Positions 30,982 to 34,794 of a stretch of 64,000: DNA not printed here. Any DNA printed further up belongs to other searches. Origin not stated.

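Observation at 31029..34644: TonB-dependent receptor gene directly upstream of, and co-oriented with, lanA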

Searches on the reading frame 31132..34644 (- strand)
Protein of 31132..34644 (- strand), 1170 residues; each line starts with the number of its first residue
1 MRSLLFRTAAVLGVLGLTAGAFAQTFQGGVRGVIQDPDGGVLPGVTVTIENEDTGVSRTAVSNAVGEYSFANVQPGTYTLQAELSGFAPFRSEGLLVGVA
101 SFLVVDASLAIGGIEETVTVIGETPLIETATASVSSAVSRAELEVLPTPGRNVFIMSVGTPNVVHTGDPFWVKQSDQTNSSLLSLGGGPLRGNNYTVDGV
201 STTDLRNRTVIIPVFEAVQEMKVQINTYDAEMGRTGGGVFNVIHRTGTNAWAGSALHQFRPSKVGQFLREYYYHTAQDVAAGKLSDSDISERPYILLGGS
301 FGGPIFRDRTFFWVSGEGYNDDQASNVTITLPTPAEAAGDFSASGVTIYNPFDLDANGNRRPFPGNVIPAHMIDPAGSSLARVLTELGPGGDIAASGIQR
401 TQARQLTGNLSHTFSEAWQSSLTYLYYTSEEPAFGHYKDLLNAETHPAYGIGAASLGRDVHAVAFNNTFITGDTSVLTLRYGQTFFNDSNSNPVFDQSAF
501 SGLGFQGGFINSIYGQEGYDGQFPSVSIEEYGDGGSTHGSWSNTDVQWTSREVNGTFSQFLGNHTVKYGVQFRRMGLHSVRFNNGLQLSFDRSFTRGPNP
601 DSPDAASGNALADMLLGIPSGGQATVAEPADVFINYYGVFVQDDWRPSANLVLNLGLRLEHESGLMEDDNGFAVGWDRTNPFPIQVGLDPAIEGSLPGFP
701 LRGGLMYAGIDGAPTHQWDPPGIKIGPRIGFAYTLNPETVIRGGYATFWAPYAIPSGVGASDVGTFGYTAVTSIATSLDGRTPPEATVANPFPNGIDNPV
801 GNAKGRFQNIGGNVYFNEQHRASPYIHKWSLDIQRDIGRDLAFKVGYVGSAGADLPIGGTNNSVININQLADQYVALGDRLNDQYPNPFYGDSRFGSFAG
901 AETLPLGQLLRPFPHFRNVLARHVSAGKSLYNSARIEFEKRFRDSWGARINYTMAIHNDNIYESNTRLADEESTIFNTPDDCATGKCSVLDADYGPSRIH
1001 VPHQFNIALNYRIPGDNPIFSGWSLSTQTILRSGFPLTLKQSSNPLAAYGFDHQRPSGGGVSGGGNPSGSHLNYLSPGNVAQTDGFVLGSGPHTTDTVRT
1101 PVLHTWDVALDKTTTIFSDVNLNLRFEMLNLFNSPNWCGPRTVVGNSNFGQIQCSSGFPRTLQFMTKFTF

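Call 7: search_protein_families(library=pfam, proteins=[window:31132-34644:-], max_evalue=0.01)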
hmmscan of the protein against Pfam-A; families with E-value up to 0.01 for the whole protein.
window:31132-34644:- (1170 aa): 6 families
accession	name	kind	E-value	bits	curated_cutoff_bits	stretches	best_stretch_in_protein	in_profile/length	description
PF25183.1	OMP_b-brl_4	-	9.5e-138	461.4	30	1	245-1163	3-838/838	Outer membrane beta barrel domain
PF13620.12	CarboxypepD_reg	-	6e-18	65.4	32.3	1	30-109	2-81/82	Carboxypeptidase regulatory-like domain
PF17210.9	SdrD_B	-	5.7e-07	30.2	29.7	1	34-83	16-65/112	SdrD B-like domain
PF13715.12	CarbopepD_reg_2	-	8.4e-07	29.4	32.2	1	31-89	2-57/88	CarboxypepD_reg-like domain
PF17802.7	SpaA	-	0.00041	20.9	23.1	1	38-81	11-57/91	Prealbumin-like fold domain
PF00593.30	TonB_dep_Rec_b-barrel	-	0.0006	20.2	27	1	464-751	50-244/436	TonB dependent receptor-like, beta-barrel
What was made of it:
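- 31132..34644 (-): Resident Oar-type TonB-dependent receptor, 1170 aa. Layout: signal peptide, CarboxypepD_reg N-terminal extension (res 30–109), TonB-box-like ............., a plug-like region, and a large beta-barrel. Pfam (call 7).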

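Call 9: search_protein_families(library=ncbifam, proteins=[window:31132-34644:-], max_evalue=0.01)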
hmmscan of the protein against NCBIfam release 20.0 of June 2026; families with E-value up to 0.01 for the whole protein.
window:31132-34644:- (1170 aa): 2 families
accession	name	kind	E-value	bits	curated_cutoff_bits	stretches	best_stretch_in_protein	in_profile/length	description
NF052345.1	S_layer_anammox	exception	0.00044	17.7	1400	1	18-139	1303-1421/1596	Kustd1514 family S-layer glycoprotein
NF012181.0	MSCRAMM_SdrD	exception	0.001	16.6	2500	1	33-89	917-974/1379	MSCRAMM family adhesin SdrD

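Call 10: find_homologous_proteins(query=window:31132-34644:-, max_evalue=1e-20)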
Query window:31132-34644:- (1170 aa): 2719 proteins with E <= 1e-20 among 8000 candidates; the best 120 are listed.
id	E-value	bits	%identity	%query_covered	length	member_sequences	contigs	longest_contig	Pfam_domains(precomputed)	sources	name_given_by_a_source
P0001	0.0e+0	2437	88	100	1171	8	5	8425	PF25183.2,PF13620.13,PF22904.4,PF17210.10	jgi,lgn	jgi:hypothetical protein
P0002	0.0e+0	2429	89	100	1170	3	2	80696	PF13715.13,PF25183.2,PF13620.13,PF00593.31,PF17210.10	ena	-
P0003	0.0e+0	2195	79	100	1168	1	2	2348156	PF25183.2,PF13620.13,PF17210.10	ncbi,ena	-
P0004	0.0e+0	2181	79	100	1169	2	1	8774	PF13715.13,PF25183.2,PF13620.13,PF17210.10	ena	-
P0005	0.0e+0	2121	77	100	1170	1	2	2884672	PF25183.2,PF13620.13,PF17210.10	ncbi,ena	-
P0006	0.0e+0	2041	75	100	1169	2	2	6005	PF13715.13,PF25183.2,PF13620.13,PF17210.10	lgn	-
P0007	0.0e+0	2037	74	100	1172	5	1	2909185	PF25183.2,PF13620.13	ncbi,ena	-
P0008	0.0e+0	2035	73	100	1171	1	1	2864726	PF13715.13,PF25183.2,PF13620.13,PF17210.10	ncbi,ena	-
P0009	0.0e+0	2025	74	100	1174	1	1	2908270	PF13715.13,PF25183.2,PF13620.13,PF22904.4,PF17210.10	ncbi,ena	-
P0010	0.0e+0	2024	74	100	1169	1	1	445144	PF25183.2,PF13620.13,PF17210.10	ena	-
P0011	0.0e+0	2018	74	100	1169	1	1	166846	PF13715.13,PF25183.2,PF13620.13,PF22904.4,PF17210.10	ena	-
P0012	0.0e+0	2016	75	100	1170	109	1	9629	PF13715.13,PF25183.2,PF13620.13,PF17210.10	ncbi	-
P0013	0.0e+0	2002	74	100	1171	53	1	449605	PF13715.13,PF25183.2,PF13620.13,PF17210.10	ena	-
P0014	0.0e+0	1995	73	100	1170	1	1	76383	PF13715.13,PF25183.2,PF13620.13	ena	-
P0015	0.0e+0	1993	73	100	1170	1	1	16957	PF13715.13,PF25183.2,PF13620.13,PF22904.4,PF17210.10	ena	-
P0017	0.0e+0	1985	72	100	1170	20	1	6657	PF13715.13,PF25183.2,PF13620.13,PF17210.10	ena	-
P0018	0.0e+0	1982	72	100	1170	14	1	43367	PF25183.2,PF13620.13,PF22904.4,PF17210.10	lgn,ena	-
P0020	0.0e+0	1977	73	100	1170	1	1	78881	PF13715.13,PF25183.2,PF13620.13,PF17210.10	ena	-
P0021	0.0e+0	1974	72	100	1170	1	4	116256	PF25183.2,PF13620.13,PF22904.4,PF17210.10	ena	-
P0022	0.0e+0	1972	72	100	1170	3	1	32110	PF13715.13,PF25183.2,PF13620.13,PF17210.10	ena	-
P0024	0.0e+0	1967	72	100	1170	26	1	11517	PF13715.13,PF25183.2,PF13620.13,PF17210.10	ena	-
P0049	0.0e+0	1706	62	99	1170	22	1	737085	PF13715.13,PF25183.2,PF13620.13,PF17210.10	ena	-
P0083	0.0e+0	1295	53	100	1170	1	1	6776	PF25183.2,PF13620.13,PF17210.10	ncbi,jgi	-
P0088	0.0e+0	1249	51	100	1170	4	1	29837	PF13715.13,PF25183.2,PF13620.13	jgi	jgi:hypothetical protein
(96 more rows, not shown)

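Call 11: find_encoding_contigs(protein=P0002, flank=10000, max_places=3)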
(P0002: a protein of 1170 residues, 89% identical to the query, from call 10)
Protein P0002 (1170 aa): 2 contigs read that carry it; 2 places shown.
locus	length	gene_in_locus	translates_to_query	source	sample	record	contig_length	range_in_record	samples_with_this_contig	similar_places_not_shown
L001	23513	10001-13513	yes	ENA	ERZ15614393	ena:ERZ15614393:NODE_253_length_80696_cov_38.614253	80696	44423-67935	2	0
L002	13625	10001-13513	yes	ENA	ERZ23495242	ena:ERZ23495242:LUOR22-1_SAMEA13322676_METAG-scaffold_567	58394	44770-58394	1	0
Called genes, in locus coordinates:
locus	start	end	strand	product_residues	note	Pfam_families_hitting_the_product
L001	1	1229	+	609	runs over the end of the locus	PF07969:Amidohydro_3, PF01979:Amidohydro_1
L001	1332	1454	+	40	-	-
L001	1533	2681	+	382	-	-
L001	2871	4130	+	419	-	PF07690:MFS_1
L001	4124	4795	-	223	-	-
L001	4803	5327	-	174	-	PF12867:DinB_2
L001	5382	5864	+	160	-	PF01042:Ribonuc_L-PSP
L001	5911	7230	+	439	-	PF13520:AA_permease_2, PF00324:AA_permease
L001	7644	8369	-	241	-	-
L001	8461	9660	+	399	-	PF01266:DAO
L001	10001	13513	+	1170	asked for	PF13620:CarboxypepD_reg, PF13715:CarbopepD_reg_2 (weak), PF17210:SdrD_B (weak), PF25183:OMP_b-brl_4, PF00593:TonB_dep_Rec_b-barrel (weak)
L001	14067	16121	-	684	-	PF09699:Paired_CXXCH_1 (faint), PF14522:Cytochrome_C7 (faint), PF14537:Cytochrom_c3_2 (faint), PF22113:Mtrc-MtrF_II-IV_dom (faint), PF13424:TPR_12 (faint), PF23914:TPR_CcmH_CycH (faint), PF14559:TPR_19 (faint), PF13432:TPR_16, +5 more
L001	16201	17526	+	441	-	PF13429:TPR_15 (faint), PF00515:TPR_1 (faint), PF07719:TPR_2 (faint), PF14559:TPR_19, PF13432:TPR_16, PF14559:TPR_19 (weak), PF12895:ANAPC3 (weak), PF14559:TPR_19 (weak), +9 more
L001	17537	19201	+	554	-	PF01839:FG-GAP (faint), PF13517:FG-GAP_3, PF07593:UnbV_ASPIC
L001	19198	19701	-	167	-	-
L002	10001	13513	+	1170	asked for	PF13620:CarboxypepD_reg, PF13715:CarbopepD_reg_2 (weak), PF17210:SdrD_B (weak), PF25183:OMP_b-brl_4, PF00593:TonB_dep_Rec_b-barrel (weak)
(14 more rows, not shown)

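Call 12: find_encoding_contigs(protein=P0003, flank=10000, max_places=3)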
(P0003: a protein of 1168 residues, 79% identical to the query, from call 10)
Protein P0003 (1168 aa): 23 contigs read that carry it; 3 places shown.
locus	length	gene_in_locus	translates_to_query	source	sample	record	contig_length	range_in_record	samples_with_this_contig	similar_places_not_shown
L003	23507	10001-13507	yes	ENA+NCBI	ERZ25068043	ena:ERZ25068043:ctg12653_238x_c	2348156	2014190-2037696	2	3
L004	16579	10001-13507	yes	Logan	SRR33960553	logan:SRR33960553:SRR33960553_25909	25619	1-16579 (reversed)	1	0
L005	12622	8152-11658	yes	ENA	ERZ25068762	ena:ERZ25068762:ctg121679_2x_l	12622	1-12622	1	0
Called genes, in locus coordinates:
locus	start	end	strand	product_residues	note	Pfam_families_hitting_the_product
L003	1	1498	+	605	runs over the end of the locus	PF22039:HUTI_composite_bact (faint), PF07969:Amidohydro_3, PF01979:Amidohydro_1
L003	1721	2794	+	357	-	PF12146:Hydrolase_4 (faint)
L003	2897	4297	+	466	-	PF00270:DEAD, PF04851:ResIII (weak), PF02481:DNA_processg_A, PF18306:LDcluster4 (weak)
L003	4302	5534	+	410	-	PF07690:MFS_1, PF13347:MFS_2 (faint), PF07690:MFS_1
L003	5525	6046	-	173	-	PF04978:MST, PF11716:MDMPI_N (weak), PF12867:DinB_2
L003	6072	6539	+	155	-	PF01042:Ribonuc_L-PSP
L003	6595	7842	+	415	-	PF00324:AA_permease, PF13520:AA_permease_2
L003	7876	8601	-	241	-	-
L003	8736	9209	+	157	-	PF01266:DAO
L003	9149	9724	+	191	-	PF01266:DAO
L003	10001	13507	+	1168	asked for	PF13620:CarboxypepD_reg, PF17210:SdrD_B (faint), PF25183:OMP_b-brl_4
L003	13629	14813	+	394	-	PF13432:TPR_16 (weak), PF14559:TPR_19 (weak), PF13428:TPR_14 (weak), PF13432:TPR_16, PF14559:TPR_19, PF13432:TPR_16, PF12895:ANAPC3 (weak), PF14559:TPR_19, +14 more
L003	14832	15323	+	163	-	-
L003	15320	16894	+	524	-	PF01839:FG-GAP (faint), PF13517:FG-GAP_3, PF07593:UnbV_ASPIC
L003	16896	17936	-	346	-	PF01557:FAA_hydrolase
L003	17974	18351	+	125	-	-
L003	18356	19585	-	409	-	PF04389:Peptidase_M28, PF01546:Peptidase_M20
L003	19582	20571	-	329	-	PF01032:FecCD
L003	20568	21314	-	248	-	PF01497:Peripla_BP_2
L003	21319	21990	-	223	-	PF13489:Methyltransf_23, PF01209:Ubie_methyltran (weak), PF01795:Methyltransf_5 (weak), PF00891:Methyltransf_2, PF08241:Methyltransf_11, PF08242:Methyltransf_12, PF13649:Methyltransf_25, PF13847:Methyltransf_31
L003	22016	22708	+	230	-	PF04298:Zn_peptidase_2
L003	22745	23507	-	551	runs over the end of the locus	-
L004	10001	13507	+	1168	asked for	PF13620:CarboxypepD_reg, PF17210:SdrD_B (faint), PF25183:OMP_b-brl_4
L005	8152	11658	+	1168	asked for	PF13620:CarboxypepD_reg, PF17210:SdrD_B (faint), PF25183:OMP_b-brl_4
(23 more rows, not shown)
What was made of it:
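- Closest known: Oar. Different: This receptor's conserved neighbours are amino-acid catabolism and transport genes (calls 11, 12).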

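Call 34: find_encoding_contigs(protein=window:31132-34644:-, flank=10000, max_places=4)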
Protein window:31132-34644:- (1170 aa): 2 contigs read that carry it; 2 places shown.
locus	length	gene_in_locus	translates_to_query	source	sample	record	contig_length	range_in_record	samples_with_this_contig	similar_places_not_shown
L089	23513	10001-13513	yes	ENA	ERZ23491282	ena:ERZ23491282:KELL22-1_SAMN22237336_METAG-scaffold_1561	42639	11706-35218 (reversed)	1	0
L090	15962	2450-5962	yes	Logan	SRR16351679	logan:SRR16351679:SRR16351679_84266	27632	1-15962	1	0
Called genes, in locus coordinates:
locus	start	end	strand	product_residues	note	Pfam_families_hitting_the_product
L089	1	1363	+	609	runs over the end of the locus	PF07969:Amidohydro_3, PF01979:Amidohydro_1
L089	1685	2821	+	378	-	-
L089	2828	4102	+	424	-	PF07690:MFS_1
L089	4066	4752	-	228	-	-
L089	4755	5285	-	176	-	PF04978:MST (weak), PF12867:DinB_2, PF11716:MDMPI_N (weak)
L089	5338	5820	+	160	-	PF01042:Ribonuc_L-PSP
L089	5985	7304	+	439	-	PF13520:AA_permease_2, PF00324:AA_permease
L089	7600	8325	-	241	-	-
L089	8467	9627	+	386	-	PF01266:DAO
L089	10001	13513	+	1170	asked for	PF13620:CarboxypepD_reg, PF13715:CarbopepD_reg_2 (weak), PF17210:SdrD_B (weak), PF22904:NOMO1-like_2nd (weak), PF25183:OMP_b-brl_4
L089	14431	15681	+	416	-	PF05147:LANC_like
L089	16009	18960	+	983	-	PF04738:Lant_dehydr_N, PF14028:Lant_dehydr_C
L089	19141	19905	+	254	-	-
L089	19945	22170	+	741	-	PF03412:Peptidase_C39, PF00664:ABC_membrane, PF00005:ABC_tran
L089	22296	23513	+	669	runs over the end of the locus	-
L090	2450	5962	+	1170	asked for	PF13620:CarboxypepD_reg, PF13715:CarbopepD_reg_2 (weak), PF17210:SdrD_B (weak), PF22904:NOMO1-like_2nd (weak), PF25183:OMP_b-brl_4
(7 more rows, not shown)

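Call 35: find_encoding_contigs(protein=P0001, flank=10000, max_places=4)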
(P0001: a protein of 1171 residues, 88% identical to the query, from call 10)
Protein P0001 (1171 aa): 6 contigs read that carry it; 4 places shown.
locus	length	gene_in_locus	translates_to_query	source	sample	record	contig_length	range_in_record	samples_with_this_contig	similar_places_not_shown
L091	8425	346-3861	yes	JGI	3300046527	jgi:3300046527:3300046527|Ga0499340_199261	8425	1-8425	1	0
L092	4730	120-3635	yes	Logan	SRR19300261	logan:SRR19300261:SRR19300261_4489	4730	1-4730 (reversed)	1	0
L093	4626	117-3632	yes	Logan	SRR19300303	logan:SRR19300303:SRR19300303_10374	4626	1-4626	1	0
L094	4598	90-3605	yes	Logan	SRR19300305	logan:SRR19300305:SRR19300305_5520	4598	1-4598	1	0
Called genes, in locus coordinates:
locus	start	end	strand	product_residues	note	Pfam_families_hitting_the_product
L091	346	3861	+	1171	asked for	PF13620:CarboxypepD_reg, PF17210:SdrD_B (weak), PF22904:NOMO1-like_2nd (weak), PF25183:OMP_b-brl_4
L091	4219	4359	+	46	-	-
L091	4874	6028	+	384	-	PF05147:LANC_like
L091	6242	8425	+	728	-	?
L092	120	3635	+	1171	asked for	PF13620:CarboxypepD_reg, PF17210:SdrD_B (weak), PF22904:NOMO1-like_2nd (weak), PF25183:OMP_b-brl_4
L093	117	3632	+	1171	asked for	PF13620:CarboxypepD_reg, PF17210:SdrD_B (weak), PF22904:NOMO1-like_2nd (weak), PF25183:OMP_b-brl_4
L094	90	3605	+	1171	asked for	PF13620:CarboxypepD_reg, PF17210:SdrD_B (weak), PF22904:NOMO1-like_2nd (weak), PF25183:OMP_b-brl_4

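Call 43: search_solved_structures(query=window:31132-34644:-, max_evalue=0.01)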
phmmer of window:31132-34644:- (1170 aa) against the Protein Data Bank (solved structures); distinct sequences matched with E-value up to 0.01: 0.
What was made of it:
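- Tried and rejected: None was found (call 43).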
